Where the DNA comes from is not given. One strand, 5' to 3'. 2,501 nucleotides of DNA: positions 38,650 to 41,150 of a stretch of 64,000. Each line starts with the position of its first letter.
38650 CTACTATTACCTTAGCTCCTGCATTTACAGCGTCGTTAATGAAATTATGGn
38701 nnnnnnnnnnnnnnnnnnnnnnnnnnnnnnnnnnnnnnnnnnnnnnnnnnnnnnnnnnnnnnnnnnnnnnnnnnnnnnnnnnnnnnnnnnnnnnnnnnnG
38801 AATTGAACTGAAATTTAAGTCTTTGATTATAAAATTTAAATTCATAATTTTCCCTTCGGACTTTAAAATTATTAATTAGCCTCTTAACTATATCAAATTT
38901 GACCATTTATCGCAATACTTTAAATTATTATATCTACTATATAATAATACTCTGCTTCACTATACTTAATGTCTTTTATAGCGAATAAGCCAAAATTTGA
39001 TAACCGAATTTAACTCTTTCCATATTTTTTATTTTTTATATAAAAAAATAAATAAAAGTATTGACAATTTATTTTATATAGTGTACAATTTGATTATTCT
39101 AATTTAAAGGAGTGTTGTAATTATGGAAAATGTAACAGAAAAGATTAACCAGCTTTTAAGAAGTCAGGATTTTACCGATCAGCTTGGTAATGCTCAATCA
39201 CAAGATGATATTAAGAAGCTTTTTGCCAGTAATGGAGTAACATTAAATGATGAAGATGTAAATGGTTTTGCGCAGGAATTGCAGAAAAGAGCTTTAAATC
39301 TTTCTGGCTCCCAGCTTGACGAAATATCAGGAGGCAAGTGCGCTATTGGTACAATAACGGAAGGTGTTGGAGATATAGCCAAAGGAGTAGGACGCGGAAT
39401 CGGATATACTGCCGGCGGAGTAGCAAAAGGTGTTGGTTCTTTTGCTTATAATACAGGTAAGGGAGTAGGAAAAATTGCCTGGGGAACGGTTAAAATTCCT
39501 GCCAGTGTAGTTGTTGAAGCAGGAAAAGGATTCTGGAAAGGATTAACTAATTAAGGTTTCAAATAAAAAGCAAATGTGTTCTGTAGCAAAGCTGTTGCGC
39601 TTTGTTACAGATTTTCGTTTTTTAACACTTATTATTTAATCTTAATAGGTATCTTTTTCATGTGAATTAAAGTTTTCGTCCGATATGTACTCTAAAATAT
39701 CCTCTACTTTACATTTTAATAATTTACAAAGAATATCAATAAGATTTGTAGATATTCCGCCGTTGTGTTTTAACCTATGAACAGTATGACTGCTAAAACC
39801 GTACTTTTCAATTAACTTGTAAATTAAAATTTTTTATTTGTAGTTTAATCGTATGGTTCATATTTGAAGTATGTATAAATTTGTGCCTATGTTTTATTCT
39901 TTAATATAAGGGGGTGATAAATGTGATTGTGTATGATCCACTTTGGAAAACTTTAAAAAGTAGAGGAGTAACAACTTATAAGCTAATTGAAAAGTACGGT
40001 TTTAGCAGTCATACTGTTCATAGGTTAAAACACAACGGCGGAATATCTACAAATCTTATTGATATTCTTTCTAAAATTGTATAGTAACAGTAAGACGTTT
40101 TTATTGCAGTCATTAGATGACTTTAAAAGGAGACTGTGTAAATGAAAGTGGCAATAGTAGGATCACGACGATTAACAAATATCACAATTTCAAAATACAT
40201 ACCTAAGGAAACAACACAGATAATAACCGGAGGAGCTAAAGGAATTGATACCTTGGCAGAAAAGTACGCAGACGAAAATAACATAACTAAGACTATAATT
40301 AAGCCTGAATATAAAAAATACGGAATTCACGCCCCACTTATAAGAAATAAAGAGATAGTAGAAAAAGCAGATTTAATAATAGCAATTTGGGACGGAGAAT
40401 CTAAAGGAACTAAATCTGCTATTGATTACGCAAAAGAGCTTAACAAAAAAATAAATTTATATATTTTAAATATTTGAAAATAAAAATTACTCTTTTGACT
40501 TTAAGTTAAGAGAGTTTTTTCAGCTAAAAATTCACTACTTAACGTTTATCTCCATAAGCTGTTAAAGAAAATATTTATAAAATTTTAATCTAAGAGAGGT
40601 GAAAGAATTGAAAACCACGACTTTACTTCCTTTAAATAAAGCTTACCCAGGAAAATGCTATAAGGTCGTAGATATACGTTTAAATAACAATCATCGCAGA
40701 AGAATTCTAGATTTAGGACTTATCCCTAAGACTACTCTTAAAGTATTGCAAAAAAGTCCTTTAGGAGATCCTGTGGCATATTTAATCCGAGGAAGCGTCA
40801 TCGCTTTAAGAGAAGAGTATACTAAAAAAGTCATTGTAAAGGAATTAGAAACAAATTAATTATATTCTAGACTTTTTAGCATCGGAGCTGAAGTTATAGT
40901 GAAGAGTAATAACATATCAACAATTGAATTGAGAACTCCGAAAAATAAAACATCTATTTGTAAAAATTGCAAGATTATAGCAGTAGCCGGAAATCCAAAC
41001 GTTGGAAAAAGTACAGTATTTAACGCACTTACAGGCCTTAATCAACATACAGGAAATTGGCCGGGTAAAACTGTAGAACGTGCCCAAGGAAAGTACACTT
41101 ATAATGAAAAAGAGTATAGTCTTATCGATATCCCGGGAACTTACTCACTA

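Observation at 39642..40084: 87-bp perfect inverted repeat that would swap the C-terminus and direction of an HTH gene: a candidate invertible switch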

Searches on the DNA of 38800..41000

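Call 73: search_rna_families(source=window, start=38800, end=41000, threshold=evalue, max_evalue=1)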
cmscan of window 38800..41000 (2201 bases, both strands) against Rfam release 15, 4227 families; matches with E-value up to 1: 0.
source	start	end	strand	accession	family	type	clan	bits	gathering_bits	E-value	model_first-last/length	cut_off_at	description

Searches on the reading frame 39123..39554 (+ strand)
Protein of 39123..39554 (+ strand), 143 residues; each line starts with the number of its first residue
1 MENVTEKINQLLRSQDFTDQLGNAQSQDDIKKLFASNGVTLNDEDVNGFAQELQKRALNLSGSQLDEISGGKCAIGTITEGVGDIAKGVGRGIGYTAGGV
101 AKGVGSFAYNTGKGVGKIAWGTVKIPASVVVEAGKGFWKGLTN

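Call 19: search_protein_families(library=pfam, proteins=[window:39123-39554:+], max_evalue=0.01)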
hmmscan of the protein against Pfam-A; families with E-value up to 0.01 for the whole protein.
window:39123-39554:+ (143 aa): 0 families

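Call 26: find_encoding_contigs(protein=window:39123-39554:+, flank=3000, max_places=10)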
Protein window:39123-39554:+ (143 aa): 2 contigs read that carry it; 2 places shown.
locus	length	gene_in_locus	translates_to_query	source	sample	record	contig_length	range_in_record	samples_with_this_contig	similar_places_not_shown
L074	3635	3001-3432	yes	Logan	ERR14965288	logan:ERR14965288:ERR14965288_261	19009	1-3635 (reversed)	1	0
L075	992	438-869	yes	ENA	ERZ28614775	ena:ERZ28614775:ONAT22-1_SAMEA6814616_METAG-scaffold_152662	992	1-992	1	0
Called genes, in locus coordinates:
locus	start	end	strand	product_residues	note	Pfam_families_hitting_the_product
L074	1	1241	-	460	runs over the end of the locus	PF01225:Mur_ligase, PF08245:Mur_ligase_M, PF02875:Mur_ligase_C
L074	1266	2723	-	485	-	PF01225:Mur_ligase, PF08245:Mur_ligase_M, PF02875:Mur_ligase_C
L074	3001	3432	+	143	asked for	-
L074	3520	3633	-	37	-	?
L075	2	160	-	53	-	?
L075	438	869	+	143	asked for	-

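Call 53: search_protein_families(library=phrogs, proteins=[window:39123-39554:+], max_evalue=0.001)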
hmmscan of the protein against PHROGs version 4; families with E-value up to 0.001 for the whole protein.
window:39123-39554:+ (143 aa): 0 families

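Call 54: search_protein_families(library=ncbifam, proteins=[window:39123-39554:+], max_evalue=0.01)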
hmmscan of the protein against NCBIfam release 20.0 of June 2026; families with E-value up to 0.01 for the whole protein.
window:39123-39554:+ (143 aa): 0 families

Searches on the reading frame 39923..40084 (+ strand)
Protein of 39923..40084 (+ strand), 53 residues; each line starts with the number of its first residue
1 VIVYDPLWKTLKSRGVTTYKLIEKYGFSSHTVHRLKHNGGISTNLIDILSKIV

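Call 19: search_protein_families(library=pfam, proteins=[window:39923-40084:+], max_evalue=0.01)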
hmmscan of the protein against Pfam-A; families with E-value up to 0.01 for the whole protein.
window:39923-40084:+ (53 aa): 1 family
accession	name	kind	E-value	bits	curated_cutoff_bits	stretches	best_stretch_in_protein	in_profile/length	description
PF13443.12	HTH_26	-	1.2e-05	25.9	22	1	7-50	2-47/63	Cro/C1-type HTH DNA-binding domain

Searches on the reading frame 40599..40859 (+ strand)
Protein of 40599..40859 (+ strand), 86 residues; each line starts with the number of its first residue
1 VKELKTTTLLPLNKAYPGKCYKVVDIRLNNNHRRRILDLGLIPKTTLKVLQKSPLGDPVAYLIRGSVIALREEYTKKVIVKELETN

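Call 19: search_protein_families(library=pfam, proteins=[window:40599-40859:+], max_evalue=0.01)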
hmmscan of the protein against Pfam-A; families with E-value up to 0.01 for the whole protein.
window:40599-40859:+ (86 aa): 1 family
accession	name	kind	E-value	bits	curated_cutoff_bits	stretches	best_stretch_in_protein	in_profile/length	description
PF04023.20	FeoA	-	1.9e-16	60.4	23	1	11-81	2-73/74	FeoA domain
